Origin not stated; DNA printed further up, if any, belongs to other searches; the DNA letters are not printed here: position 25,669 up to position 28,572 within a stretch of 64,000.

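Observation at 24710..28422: DegT aminotransferase coupled to a Gfo/Idh/MocA::radical-SAM fusion, a candidate self-contained sugar deoxygenation module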

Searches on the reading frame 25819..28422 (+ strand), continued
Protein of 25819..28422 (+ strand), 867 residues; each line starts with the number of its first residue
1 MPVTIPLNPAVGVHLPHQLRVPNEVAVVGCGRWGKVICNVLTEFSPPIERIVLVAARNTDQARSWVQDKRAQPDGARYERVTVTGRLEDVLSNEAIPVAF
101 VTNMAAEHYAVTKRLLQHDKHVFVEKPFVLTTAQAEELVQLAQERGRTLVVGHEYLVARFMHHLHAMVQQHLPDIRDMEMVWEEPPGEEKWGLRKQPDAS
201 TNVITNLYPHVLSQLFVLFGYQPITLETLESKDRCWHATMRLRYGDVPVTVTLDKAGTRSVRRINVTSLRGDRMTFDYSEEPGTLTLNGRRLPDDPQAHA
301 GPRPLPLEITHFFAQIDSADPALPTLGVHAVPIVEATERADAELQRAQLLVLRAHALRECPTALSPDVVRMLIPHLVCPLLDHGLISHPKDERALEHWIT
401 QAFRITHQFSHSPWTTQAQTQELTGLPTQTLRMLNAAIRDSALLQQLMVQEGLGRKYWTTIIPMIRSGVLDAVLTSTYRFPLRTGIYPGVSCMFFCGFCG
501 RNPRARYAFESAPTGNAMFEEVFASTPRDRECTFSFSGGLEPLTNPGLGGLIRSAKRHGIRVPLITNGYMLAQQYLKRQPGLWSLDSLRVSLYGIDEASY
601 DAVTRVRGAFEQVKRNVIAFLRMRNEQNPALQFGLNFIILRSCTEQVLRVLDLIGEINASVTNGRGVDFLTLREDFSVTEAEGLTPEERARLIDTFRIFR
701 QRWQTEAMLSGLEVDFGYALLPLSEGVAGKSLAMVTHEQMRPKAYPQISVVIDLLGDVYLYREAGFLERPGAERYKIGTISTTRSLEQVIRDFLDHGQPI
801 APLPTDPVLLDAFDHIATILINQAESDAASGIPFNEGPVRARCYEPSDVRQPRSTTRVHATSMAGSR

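Call 14: search_solved_structures(query=window:25819-28422:+, max_evalue=0.01)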
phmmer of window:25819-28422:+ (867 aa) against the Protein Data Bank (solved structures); distinct sequences matched with E-value up to 0.01: 43.
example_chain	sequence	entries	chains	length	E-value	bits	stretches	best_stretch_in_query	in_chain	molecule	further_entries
8hzv_A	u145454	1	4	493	4.2e-95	322.7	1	401-837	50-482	Radical S-Adenosyl-L-methionine Enzyme DesII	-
8hzy_A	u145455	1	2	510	8e-95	321.8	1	401-832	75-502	DesII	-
3f4l_A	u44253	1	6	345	4.4e-10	41.5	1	73-251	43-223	Putative oxidoreductase yhhX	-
3gdo_A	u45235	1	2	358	6.7e-10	40.9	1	79-230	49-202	Uncharacterized oxidoreductase yvaA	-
3evn_A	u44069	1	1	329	7.1e-10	40.8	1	71-146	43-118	Oxidoreductase, Gfo/Idh/MocA family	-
3gfg_A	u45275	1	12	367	7.1e-10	40.8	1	79-230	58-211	Uncharacterized oxidoreductase yvaA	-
6nor_A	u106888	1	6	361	4.5e-09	38.1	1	55-214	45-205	Putative NAD dependent dehydrogenase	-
3db2_A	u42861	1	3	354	3.1e-08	35.4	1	22-220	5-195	putative NADPH-dependent oxidoreductase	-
2h63_A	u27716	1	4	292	4.2e-08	34.9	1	86-160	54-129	Biliverdin reductase A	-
1lc0_A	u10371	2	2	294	4.8e-08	34.7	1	86-161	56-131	Biliverdin Reductase A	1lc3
1gcu_A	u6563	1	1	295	4.8e-08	34.7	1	86-161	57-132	BILIVERDIN REDUCTASE A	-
3e82_A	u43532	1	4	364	9.6e-08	33.7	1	70-222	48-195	Putative oxidoreductase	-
3e9m_A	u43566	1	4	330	1.3e-07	33.3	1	83-170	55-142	Oxidoreductase, Gfo/Idh/MocA family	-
7bvj_A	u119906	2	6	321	2e-06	29.4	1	89-161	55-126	Oxidoreductase, NAD-binding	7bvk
3hnp_A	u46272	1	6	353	3.9e-06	28.4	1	80-179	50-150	Oxidoreductase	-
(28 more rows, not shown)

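Call 25: find_encoding_contigs(protein=P0017, flank=10000, max_places=1)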
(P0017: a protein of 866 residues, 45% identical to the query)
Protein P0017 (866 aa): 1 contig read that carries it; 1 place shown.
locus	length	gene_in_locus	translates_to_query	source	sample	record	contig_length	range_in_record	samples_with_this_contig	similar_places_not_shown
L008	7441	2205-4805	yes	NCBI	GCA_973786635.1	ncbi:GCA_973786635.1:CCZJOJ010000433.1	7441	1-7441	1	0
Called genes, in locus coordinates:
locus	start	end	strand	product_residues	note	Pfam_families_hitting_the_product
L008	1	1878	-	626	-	?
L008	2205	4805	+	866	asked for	PF01408:GFO_IDH_MocA, PF04055:Radical_SAM (weak)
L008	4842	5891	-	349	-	PF10250:O-FucT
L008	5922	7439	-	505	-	?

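Call 26: find_encoding_contigs(protein=P0018, flank=10000, max_places=1)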
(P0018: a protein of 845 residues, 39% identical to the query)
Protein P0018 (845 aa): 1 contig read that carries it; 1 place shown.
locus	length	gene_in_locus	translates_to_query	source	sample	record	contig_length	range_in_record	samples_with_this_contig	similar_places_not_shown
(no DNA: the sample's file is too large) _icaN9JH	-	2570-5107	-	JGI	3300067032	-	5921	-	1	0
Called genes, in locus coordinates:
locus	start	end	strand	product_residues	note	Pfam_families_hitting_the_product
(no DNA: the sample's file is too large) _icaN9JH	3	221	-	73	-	?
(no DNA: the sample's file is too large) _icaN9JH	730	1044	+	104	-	-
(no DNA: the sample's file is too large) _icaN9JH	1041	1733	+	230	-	PF02397:Bac_transf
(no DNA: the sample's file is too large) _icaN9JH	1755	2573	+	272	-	PF03808:Glyco_tran_WecG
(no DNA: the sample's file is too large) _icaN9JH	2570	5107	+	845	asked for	PF01408:GFO_IDH_MocA, PF04055:Radical_SAM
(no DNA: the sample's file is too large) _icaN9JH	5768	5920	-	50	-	?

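Call 35: find_encoding_contigs(protein=P0002, flank=10000, max_places=2)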
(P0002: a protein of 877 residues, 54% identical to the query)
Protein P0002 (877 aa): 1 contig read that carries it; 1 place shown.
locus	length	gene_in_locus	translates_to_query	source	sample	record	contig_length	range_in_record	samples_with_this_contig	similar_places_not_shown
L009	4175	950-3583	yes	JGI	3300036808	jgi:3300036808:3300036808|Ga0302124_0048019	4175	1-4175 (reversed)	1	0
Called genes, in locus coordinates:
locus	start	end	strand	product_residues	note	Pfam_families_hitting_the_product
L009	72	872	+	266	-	PF00535:Glycos_transf_2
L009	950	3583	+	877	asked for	PF01408:GFO_IDH_MocA, PF04055:Radical_SAM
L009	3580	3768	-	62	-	-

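Call 36: find_encoding_contigs(protein=P0004, flank=10000, max_places=2)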
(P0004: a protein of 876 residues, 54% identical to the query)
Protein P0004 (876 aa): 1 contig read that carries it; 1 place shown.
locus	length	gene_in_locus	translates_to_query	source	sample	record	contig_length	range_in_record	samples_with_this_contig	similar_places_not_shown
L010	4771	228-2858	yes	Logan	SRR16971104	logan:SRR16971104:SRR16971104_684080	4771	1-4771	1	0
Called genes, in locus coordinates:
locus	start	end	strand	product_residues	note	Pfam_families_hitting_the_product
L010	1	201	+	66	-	?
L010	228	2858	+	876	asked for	PF01408:GFO_IDH_MocA, PF04055:Radical_SAM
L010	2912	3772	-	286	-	PF00561:Abhydrolase_1, PF12146:Hydrolase_4, PF12697:Abhydrolase_6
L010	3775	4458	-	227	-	PF12146:Hydrolase_4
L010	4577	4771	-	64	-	?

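Call 37: search_protein_families(library=pfam, proteins=[L006:4245-10001:+, L006:12604-13362:+, L006:13378-14007:+, L006:14007-16100:+, L006:18262-19125:+], max_evalue=0.001)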
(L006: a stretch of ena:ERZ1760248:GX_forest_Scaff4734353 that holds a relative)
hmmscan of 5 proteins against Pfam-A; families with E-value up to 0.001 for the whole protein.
L006:4245-10001:+ (1918 aa): 16 families
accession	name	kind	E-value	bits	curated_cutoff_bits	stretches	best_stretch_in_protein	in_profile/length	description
PF00109.32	ketoacyl-synt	-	3.6e-74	250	20.8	1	11-257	3-252/252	Beta-ketoacyl synthase, N-terminal domain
PF00698.26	Acyl_transf_1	-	3.1e-55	188.3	32.7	1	531-818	1-284/319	Acyl transferase domain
PF08659.16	KR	-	3.1e-51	174.3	22.6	2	1593-1742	32-180/180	KR domain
PF02801.28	Ketoacyl-synt_C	-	1.6e-42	144.7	20.8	1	266-383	2-118/119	Beta-ketoacyl synthase, C-terminal domain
PF16197.11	KAsynt_C_assoc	-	3.2e-20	73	33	1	386-500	1-111/111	Ketoacyl-synthetase C-terminal extension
PF22621.2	CurL-like_PKS_C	-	3.4e-19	69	27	1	449-511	2-64/64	CurL-like, PKS C-terminal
PF08242.18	Methyltransf_12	-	1.6e-18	67.6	30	1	1400-1502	1-98/98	Methyltransferase domain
PF13489.12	Methyltransf_23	-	4.6e-16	59.4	27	1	1380-1555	8-163/164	Methyltransferase domain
PF22336.2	RhiE-like_linker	-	4.2e-14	52.7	27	1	451-513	1-62/67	RhiE-like, KS-MAT linker domain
PF00106.31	adh_short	-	1e-13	51.7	26.6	1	1604-1736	39-175/195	short chain dehydrogenase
PF00550.31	PP-binding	-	1.1e-13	51.6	20.8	1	1842-1903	2-66/67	Phosphopantetheine attachment site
PF21394.3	Beta-ketacyl_N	-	1.1e-10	41.8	26.9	1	950-1052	20-119/170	Beta-ketoacyl synthase-like, N-terminal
PF13649.12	Methyltransf_25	-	4.6e-09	37.3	27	1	1399-1500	1-97/97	Methyltransferase domain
PF13847.12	Methyltransf_31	-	5.4e-09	36.3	27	1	1397-1508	5-113/145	Methyltransferase domain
PF13561.12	adh_short_C2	-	1.8e-08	34.7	27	1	1608-1713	38-146/236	Enoyl-(Acyl carrier protein) reductase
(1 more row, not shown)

L006:12604-13362:+ (252 aa): 2 families
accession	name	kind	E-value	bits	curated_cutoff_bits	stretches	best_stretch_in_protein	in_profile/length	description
PF12146.15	Hydrolase_4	-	3.9e-07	30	27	1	46-147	18-119/239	Serine aminopeptidase, S33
PF12048.14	DUF3530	-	0.00055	19.8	29.8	1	89-142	182-235/310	Protein of unknown function (DUF3530)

L006:13378-14007:+ (209 aa): 1 family
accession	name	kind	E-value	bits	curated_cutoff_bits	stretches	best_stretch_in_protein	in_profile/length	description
PF13469.12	Sulfotransfer_3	-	8.4e-11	43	27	1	99-184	124-211/216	Sulfotransferase family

L006:14007-16100:+ (697 aa): 1 family
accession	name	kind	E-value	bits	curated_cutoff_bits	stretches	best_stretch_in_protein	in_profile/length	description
PF01663.27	Phosphodiest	-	7.5e-28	98.5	23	2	77-157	1-80/342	Type I phosphodiesterase / nucleotide pyrophosphatase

L006:18262-19125:+ (287 aa): 0 families

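Call 38: search_protein_representatives(protein=window:25819-28422:+)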
Query: 867 residues. Proteins with E-value up to 0.001 (for the whole library): 4818; up to 1e-10: 716; up to 1e-30: 79. The best 150 are listed.
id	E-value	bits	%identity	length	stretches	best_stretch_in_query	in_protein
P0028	4.3e-274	928.1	52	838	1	18-844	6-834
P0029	3.3e-244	829.2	47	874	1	22-847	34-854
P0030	8.2e-208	708.9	41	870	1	23-862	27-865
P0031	3.9e-188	643.7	39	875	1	24-847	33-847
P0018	1.4e-177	608.8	39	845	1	23-844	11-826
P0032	4.2e-175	600.7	37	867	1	24-856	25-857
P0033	3.7e-164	564.5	38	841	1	7-847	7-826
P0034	2.3e-161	555.2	39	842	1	24-852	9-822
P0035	4.2e-158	544.4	39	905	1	13-843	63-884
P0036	4.2e-156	537.8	38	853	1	22-839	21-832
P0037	5.1e-152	524.3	38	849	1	25-842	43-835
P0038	1.9e-151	522.4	38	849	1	19-859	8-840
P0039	4.5e-147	507.9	38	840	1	25-839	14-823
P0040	3.1e-135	468.8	44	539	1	335-844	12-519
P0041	1.4e-134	466.6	49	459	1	14-456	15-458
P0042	1.6e-132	459.8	37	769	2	349-842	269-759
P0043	5.8e-130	451.3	47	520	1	398-849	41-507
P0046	4.6e-122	425.2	46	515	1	390-847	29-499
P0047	2.0e-119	416.4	35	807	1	24-832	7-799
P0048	9.9e-118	410.9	38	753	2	376-828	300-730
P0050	1.8e-112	393.5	36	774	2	372-842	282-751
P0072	4.3e-53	197.0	37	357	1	21-359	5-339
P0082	8.1e-41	156.4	28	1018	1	377-842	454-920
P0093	1.0e-35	139.5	30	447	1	24-358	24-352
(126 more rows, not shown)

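Call 40: search_protein_families(library=pfam, proteins=[P0042, P0048, P0050, P0082, P0072, P0093, P0040, P0043, P0035, P0047], max_evalue=0.001)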
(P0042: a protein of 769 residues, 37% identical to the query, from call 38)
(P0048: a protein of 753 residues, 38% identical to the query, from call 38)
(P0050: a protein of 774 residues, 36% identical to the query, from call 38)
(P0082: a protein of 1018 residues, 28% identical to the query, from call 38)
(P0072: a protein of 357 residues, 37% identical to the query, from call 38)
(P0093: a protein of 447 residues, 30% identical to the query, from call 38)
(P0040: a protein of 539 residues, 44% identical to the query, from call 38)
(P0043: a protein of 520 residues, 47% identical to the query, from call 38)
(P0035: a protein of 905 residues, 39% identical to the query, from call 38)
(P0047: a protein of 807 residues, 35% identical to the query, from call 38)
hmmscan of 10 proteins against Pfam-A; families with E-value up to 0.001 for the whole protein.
P0042 (769 aa): 2 families
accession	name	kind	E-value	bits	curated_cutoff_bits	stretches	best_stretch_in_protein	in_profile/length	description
PF01408.29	GFO_IDH_MocA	-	8.9e-09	36.5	24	1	2-113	7-118/120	Oxidoreductase family, NAD-binding Rossmann fold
PF04055.27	Radical_SAM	-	1.6e-06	28.8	29.5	1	411-534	5-129/166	Radical SAM superfamily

P0048 (753 aa): 2 families
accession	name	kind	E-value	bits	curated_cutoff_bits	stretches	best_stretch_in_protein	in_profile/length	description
PF01408.29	GFO_IDH_MocA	-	7.3e-13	49.7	24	1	8-112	3-112/120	Oxidoreductase family, NAD-binding Rossmann fold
PF04055.27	Radical_SAM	-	5.8e-12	46.5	29.5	1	412-577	3-165/166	Radical SAM superfamily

P0050 (774 aa): 2 families
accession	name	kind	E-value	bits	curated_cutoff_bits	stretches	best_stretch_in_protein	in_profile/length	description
PF01408.29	GFO_IDH_MocA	-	3.5e-13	50.7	24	1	35-110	44-120/120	Oxidoreductase family, NAD-binding Rossmann fold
PF04055.27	Radical_SAM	-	7.9e-10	39.6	29.5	1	399-566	3-165/166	Radical SAM superfamily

P0082 (1018 aa): 1 family
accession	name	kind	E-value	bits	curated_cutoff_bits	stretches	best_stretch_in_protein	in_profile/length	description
PF04055.27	Radical_SAM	-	5.8e-11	43.3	29.5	1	564-704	1-139/166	Radical SAM superfamily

P0072 (357 aa): 1 family
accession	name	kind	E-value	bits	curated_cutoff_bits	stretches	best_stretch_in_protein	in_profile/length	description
PF01408.29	GFO_IDH_MocA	-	1.5e-12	48.7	24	1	8-129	2-119/120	Oxidoreductase family, NAD-binding Rossmann fold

P0093 (447 aa): 1 family
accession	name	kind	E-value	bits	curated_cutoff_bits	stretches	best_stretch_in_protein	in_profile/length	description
PF01408.29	GFO_IDH_MocA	-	3.6e-10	41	24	1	25-146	3-119/120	Oxidoreductase family, NAD-binding Rossmann fold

P0040 (539 aa): 1 family
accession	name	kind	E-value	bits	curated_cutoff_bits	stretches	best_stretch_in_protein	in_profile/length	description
PF04055.27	Radical_SAM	-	2.6e-11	44.4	29.5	1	165-327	4-163/166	Radical SAM superfamily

P0043 (520 aa): 1 family
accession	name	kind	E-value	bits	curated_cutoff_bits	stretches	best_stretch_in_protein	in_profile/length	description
PF04055.27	Radical_SAM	-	9.5e-07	29.6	29.5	1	131-295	3-164/166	Radical SAM superfamily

P0035 (905 aa): 2 families
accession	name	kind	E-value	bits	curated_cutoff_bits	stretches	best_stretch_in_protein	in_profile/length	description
PF04055.27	Radical_SAM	-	1.4e-11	45.3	29.5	1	532-688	2-154/166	Radical SAM superfamily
PF01408.29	GFO_IDH_MocA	-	1.8e-10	42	24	1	75-197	3-118/120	Oxidoreductase family, NAD-binding Rossmann fold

P0047 (807 aa): 2 families
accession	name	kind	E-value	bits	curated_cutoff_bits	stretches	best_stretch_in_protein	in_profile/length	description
PF04055.27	Radical_SAM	-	1.8e-13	51.5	29.5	1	461-621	5-162/166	Radical SAM superfamily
PF01408.29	GFO_IDH_MocA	-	6.6e-13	49.8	24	1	8-128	3-120/120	Oxidoreductase family, NAD-binding Rossmann fold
